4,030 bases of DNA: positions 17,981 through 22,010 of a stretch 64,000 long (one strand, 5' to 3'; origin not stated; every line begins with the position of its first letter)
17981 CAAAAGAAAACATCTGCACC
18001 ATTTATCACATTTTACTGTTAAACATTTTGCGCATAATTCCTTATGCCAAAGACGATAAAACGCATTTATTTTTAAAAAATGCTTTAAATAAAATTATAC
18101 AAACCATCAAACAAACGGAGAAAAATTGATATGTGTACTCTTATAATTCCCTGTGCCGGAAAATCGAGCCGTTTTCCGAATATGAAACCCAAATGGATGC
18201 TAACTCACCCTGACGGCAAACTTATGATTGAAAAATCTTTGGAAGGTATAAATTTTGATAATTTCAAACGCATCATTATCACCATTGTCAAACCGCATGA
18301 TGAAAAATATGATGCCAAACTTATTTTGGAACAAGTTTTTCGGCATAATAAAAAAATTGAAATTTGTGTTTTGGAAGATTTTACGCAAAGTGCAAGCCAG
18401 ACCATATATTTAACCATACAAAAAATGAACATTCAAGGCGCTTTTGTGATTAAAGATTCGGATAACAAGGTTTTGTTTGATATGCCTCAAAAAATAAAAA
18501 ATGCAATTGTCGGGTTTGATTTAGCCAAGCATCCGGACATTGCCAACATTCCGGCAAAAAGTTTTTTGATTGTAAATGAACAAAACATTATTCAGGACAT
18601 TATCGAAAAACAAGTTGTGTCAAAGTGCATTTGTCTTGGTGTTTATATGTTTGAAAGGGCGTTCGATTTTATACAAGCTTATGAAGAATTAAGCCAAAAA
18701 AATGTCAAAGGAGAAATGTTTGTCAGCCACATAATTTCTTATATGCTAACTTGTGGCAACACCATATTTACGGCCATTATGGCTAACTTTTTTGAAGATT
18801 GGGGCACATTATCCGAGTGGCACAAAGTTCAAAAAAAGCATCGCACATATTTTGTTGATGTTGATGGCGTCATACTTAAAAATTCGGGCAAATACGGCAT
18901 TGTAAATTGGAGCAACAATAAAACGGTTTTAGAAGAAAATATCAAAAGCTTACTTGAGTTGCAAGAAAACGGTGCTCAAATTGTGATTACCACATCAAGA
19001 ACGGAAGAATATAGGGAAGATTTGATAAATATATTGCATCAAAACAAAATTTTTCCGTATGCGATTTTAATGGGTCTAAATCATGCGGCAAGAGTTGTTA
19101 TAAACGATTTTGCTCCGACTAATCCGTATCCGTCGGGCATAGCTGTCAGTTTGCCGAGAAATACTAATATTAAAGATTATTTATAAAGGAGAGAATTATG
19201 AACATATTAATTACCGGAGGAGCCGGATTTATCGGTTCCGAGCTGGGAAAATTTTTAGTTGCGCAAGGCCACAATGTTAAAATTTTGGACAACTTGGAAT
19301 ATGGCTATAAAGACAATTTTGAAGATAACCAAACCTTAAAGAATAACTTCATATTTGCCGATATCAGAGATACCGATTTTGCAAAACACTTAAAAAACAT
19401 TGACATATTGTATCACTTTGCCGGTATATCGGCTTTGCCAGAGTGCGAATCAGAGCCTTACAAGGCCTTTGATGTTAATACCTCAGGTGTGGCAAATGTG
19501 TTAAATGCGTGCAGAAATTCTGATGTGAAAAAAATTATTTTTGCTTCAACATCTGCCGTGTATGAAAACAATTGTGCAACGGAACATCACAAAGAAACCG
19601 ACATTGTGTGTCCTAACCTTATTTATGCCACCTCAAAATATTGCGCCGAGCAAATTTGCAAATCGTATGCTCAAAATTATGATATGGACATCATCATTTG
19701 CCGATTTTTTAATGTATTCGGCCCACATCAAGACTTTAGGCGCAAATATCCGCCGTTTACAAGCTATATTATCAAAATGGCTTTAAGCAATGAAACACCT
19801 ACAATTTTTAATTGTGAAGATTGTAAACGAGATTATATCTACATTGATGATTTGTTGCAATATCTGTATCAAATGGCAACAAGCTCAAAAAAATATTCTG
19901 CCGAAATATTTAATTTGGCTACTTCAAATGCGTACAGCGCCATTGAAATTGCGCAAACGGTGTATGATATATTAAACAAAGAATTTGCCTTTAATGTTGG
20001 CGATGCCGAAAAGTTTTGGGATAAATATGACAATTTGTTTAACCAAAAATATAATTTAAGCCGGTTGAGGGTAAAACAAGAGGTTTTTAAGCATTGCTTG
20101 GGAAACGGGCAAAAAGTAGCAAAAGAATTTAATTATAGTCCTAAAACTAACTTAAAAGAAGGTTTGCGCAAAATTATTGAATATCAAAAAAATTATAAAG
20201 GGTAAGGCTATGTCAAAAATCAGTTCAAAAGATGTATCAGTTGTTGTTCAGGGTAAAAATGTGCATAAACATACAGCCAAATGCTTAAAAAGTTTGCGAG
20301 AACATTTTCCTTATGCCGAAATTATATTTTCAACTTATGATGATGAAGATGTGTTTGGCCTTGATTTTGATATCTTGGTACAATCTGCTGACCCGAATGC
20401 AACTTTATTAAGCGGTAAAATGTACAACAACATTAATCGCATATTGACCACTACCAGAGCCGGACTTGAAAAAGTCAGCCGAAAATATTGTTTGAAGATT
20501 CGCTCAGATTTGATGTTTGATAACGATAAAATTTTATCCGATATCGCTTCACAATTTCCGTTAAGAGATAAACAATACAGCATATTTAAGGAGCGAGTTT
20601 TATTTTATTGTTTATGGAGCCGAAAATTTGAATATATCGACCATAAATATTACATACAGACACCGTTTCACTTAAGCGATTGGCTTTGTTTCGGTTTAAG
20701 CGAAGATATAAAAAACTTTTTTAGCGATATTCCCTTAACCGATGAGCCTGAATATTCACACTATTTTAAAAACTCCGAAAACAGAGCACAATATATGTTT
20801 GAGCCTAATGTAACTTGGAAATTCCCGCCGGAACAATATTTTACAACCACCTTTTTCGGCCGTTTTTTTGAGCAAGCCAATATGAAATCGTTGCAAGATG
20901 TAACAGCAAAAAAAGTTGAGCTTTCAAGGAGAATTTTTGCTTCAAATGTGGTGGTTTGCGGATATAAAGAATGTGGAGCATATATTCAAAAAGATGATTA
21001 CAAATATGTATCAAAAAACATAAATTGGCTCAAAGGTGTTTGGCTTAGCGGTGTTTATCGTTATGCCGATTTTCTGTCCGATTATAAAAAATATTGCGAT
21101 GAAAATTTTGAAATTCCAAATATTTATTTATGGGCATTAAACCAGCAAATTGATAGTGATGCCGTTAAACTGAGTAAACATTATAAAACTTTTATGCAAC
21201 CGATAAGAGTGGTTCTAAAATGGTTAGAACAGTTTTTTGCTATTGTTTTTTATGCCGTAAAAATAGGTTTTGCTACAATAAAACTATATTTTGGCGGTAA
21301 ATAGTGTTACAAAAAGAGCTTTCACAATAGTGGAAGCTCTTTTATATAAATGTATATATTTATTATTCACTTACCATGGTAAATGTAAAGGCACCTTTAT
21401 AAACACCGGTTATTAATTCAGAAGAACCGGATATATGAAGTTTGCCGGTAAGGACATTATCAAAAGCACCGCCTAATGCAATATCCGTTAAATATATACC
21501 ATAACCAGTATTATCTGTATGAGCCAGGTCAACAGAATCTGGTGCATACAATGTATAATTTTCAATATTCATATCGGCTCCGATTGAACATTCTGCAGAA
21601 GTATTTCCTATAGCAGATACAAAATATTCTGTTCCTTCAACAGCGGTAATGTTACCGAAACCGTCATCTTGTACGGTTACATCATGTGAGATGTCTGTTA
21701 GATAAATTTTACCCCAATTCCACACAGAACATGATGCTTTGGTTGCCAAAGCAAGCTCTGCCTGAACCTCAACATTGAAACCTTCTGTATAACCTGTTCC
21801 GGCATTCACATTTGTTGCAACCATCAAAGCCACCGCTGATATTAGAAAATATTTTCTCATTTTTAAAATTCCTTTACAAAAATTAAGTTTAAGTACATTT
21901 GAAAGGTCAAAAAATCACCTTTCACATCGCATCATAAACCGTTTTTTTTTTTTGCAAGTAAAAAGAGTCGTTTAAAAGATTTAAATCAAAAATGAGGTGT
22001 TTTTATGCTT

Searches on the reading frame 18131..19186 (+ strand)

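Call 63: search_protein_families(library=pfam, proteins=[window:18131-19186:+], max_evalue=0.01)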
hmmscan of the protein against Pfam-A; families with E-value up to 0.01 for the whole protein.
window:18131-19186:+ (351 aa): 6 families
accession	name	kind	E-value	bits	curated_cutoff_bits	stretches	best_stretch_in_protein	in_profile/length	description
PF18143.6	HAD_SAK_2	-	0.0002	22.2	27.5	1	241-306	3-69/139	HAD domain in Swiss Army Knife RNA repair proteins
PF08282.18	Hydrolase_3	-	0.00023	21.4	20.9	1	241-304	2-54/255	haloacid dehalogenase-like hydrolase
PF25109.1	HAD_PNKP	-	0.0018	18.8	27.6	1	239-306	3-71/143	Polynucleotide kinase PNKP phosphatase domain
PF01128.25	IspD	-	0.0025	18.1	27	0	4-106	3-95/221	2-C-methyl-D-erythritol 4-phosphate cytidylyltransferase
PF20476.3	DUF6718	-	0.008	16.8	27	0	247-296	4-54/74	Family of unknown function (DUF6718)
PF12804.13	NTP_transf_3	-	0.0098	16.5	27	0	5-60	2-52/160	MobA-like NTP transferase domain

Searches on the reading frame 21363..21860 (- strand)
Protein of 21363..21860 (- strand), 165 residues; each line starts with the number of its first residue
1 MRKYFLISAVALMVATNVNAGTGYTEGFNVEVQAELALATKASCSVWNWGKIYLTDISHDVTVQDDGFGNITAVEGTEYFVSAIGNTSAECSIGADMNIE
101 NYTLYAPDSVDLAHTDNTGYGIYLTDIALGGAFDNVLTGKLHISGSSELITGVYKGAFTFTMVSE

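Call 13: search_protein_families(library=pfam, proteins=[window:21363-21860:-], max_evalue=1)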
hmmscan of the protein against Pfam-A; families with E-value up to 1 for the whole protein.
window:21363-21860:- (165 aa): 1 family
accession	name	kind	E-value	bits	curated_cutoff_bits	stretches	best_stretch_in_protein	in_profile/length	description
PF04444.19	Dioxygenase_N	-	0.14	12.4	27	1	43-89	25-71/75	Catechol dioxygenase N terminus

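Call 14: search_protein_families(library=ncbifam, proteins=[window:21363-21860:-], max_evalue=1)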
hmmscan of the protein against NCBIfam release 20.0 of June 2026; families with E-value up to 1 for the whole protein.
window:21363-21860:- (165 aa): 2 families
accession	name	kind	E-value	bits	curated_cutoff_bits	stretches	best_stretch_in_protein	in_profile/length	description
NF009456.0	PRK12816.1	equivalog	0.021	14.5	416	1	12-79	44-113/264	flagellar basal body rod protein FlgG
NF009448.0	PRK12806.1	equivalog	0.1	11.4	531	1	74-151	274-353/475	flagellin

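Call 78: find_encoding_contigs(protein=window:21363-21860:-, flank=1200, max_places=10)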
Protein window:21363-21860:- (165 aa): 10 contigs read that carry it; 8 places shown.
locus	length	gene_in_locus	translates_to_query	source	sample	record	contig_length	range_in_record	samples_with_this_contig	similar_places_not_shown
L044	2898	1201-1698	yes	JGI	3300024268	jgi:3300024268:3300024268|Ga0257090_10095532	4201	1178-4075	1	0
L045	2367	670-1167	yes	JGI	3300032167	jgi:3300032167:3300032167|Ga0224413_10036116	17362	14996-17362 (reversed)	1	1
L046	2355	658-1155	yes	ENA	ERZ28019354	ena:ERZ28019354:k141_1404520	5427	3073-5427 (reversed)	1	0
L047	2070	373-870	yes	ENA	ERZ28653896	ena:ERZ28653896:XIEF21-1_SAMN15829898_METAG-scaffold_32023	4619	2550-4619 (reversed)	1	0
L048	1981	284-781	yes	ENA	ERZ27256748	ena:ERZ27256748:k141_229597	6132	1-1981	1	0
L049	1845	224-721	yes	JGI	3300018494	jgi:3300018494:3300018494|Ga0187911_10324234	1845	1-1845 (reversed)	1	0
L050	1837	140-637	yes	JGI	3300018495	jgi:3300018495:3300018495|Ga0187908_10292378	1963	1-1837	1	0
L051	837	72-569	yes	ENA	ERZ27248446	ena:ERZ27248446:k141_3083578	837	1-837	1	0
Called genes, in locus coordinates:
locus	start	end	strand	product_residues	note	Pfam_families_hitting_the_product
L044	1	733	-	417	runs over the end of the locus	PF13657:Couple_hipA, PF07804:HipA_C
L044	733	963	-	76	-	PF13744:HTH_37 (weak), PF13560:HTH_31 (weak), PF12844:HTH_19 (weak), PF01381:HTH_3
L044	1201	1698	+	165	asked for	-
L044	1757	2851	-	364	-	PF07507:WavE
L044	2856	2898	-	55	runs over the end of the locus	?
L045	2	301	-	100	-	?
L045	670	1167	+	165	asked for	-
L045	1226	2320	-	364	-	PF07507:WavE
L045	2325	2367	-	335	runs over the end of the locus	PF00106:adh_short (faint), PF01073:3Beta_HSD, PF01370:Epimerase, PF02719:Polysacc_synt_2, PF04321:RmlD_sub_bind, PF13460:NAD_binding_10 (weak), PF16363:GDP_Man_Dehyd, PF07993:NAD_binding_4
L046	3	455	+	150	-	?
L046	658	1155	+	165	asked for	-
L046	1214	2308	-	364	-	PF07507:WavE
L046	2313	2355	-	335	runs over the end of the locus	PF00106:adh_short (faint), PF01073:3Beta_HSD, PF01370:Epimerase, PF02719:Polysacc_synt_2, PF04321:RmlD_sub_bind, PF13460:NAD_binding_10 (weak), PF16363:GDP_Man_Dehyd, PF07993:NAD_binding_4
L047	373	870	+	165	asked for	-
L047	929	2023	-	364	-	PF07507:WavE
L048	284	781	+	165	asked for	-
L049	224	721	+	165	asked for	-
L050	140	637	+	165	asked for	-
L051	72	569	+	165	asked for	-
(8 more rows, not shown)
